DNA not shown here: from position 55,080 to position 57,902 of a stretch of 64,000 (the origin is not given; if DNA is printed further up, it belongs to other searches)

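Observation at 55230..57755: UvrA with apparent deletion of the ~110-aa insertion (damage-sensing) domain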

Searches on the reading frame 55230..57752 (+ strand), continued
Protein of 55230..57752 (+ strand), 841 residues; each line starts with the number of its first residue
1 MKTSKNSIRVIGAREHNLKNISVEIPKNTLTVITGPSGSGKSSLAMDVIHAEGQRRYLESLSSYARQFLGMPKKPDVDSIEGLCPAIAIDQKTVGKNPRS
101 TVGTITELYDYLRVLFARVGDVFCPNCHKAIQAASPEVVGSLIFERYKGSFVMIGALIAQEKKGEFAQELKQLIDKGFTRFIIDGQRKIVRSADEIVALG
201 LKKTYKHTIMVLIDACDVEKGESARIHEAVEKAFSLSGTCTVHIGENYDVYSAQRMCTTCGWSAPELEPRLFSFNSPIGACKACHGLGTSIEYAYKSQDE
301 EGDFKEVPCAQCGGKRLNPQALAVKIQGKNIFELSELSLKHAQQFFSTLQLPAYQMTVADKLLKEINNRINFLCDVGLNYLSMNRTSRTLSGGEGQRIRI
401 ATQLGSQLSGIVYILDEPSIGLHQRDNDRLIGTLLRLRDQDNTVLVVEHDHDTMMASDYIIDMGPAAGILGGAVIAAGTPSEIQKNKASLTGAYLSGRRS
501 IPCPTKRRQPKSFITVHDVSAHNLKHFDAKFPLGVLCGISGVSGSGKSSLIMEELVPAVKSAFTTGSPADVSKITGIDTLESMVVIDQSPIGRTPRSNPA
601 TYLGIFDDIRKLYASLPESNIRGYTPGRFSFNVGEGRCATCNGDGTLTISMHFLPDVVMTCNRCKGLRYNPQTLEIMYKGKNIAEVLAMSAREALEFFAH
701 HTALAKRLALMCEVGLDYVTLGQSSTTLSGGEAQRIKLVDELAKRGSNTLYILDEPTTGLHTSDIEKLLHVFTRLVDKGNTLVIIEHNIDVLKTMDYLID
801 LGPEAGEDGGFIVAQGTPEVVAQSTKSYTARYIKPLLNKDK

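Call 56: find_related_loci(query=A1, collection=metagenome_contigs, flank=10000)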
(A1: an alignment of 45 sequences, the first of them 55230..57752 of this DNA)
Query A1 (841 aa) in metagenome_contigs; peptide patterns used: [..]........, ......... (x = any residue, [..] = any of these).
600 stretches matched a pattern (row limit reached: there are more); 391 encode a relative of the query (tblastn E <= 1e-3); the best 80 are kept; 80 distinct loci.
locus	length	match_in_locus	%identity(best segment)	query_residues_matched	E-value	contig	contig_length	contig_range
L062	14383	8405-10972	62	1-837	0e+0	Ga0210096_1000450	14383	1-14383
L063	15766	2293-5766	42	1-839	0e+0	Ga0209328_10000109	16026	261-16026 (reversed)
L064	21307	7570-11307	43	1-839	0e+0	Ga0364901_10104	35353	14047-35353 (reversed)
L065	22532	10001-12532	45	3-833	0e+0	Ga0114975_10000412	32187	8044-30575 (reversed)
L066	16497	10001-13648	42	4-838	0e+0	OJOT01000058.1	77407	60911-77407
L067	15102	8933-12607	39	6-839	0e+0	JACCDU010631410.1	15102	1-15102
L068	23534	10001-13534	44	1-833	0e+0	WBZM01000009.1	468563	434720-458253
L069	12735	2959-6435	41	5-834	0e+0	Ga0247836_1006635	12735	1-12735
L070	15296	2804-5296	48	6-838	0e+0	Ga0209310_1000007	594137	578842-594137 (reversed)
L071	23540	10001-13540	39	5-839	0e+0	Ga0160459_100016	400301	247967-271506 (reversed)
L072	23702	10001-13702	42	1-838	0e+0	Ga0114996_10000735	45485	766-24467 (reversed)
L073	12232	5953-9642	38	4-839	0e+0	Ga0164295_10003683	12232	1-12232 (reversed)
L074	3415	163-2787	40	1-833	0e+0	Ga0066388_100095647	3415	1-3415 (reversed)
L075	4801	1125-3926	58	2-840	0e+0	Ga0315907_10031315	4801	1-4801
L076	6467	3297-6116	55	7-837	0e+0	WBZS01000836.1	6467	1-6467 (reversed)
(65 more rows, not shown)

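Call 75: search_protein_families(library=ncbifam, proteins=[P0121, P0135, P0166, P0146, P0143], max_evalue=1e-100)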
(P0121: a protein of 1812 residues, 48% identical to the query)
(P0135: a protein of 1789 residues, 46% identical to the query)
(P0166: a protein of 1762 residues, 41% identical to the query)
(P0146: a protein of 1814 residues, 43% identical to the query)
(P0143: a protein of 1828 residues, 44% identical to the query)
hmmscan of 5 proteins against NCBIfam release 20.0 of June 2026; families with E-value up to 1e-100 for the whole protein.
P0121 (1812 aa): 3 families
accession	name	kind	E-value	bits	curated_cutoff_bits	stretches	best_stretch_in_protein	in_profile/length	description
NF001503.0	PRK00349.1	equivalog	0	2405.6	1147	2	1-939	2-942/943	excinuclease ABC subunit UvrA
TIGR00630.1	uvra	equivalog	0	2320.2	729.8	2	4-922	1-923/924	excinuclease ABC subunit UvrA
NF001885.0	PRK00635.1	equivalog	0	1341.1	3054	2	13-1206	14-1169/1809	excinuclease ABC subunit A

P0135 (1789 aa): 3 families
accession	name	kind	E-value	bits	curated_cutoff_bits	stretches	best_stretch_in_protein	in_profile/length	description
NF001503.0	PRK00349.1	equivalog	0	2094.9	1147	2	6-940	3-942/943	excinuclease ABC subunit UvrA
TIGR00630.1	uvra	equivalog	0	2040.9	729.8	2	9-923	2-923/924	excinuclease ABC subunit UvrA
NF001885.0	PRK00635.1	equivalog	0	1297.4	3054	2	8-1115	5-1095/1809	excinuclease ABC subunit A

P0166 (1762 aa): 3 families
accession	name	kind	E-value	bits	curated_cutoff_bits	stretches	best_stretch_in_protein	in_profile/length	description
TIGR00630.1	uvra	equivalog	0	1762.3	729.8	2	4-891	2-918/924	excinuclease ABC subunit UvrA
NF001503.0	PRK00349.1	equivalog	0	1741.7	1147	2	2-911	4-941/943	excinuclease ABC subunit UvrA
NF001885.0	PRK00635.1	equivalog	0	1216.8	3054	1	1216-1761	397-920/1809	excinuclease ABC subunit A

P0146 (1814 aa): 3 families
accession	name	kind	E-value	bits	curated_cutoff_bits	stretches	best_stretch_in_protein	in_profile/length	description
NF001503.0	PRK00349.1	equivalog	0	2033.1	1147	2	21-942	3-941/943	excinuclease ABC subunit UvrA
TIGR00630.1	uvra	equivalog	0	1973.8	729.8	2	24-926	2-923/924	excinuclease ABC subunit UvrA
NF001885.0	PRK00635.1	equivalog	0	1131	3054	2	386-1057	378-1028/1809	excinuclease ABC subunit A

P0143 (1828 aa): 3 families
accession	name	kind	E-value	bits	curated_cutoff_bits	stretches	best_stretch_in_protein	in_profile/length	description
NF001503.0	PRK00349.1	equivalog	0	1939.2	1147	3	860-1816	4-938/943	excinuclease ABC subunit UvrA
TIGR00630.1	uvra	equivalog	0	1906.1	729.8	3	861-1704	1-844/924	excinuclease ABC subunit UvrA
NF001885.0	PRK00635.1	equivalog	0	1050.1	3054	1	308-1040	398-1117/1809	excinuclease ABC subunit A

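Call 76: find_encoding_contigs(protein=P0001, flank=3000, max_places=1)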
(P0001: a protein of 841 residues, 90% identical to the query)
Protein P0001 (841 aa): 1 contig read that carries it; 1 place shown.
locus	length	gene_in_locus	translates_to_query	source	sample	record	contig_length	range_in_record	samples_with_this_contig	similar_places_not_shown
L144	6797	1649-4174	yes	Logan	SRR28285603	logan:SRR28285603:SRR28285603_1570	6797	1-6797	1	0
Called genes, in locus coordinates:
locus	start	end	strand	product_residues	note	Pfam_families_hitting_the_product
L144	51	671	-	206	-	-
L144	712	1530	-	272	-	PF01145:Band_7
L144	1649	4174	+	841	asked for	PF00005:ABC_tran (faint), PF02463:SMC_N (faint), PF13191:AAA_16 (faint), PF13555:AAA_29 (faint), PF20703:nSTAND1 (faint), PF17760:UvrA_inter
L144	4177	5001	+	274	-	-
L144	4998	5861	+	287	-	-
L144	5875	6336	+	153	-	PF00293:NUDIX, PF14815:NUDIX_4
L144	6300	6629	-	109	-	-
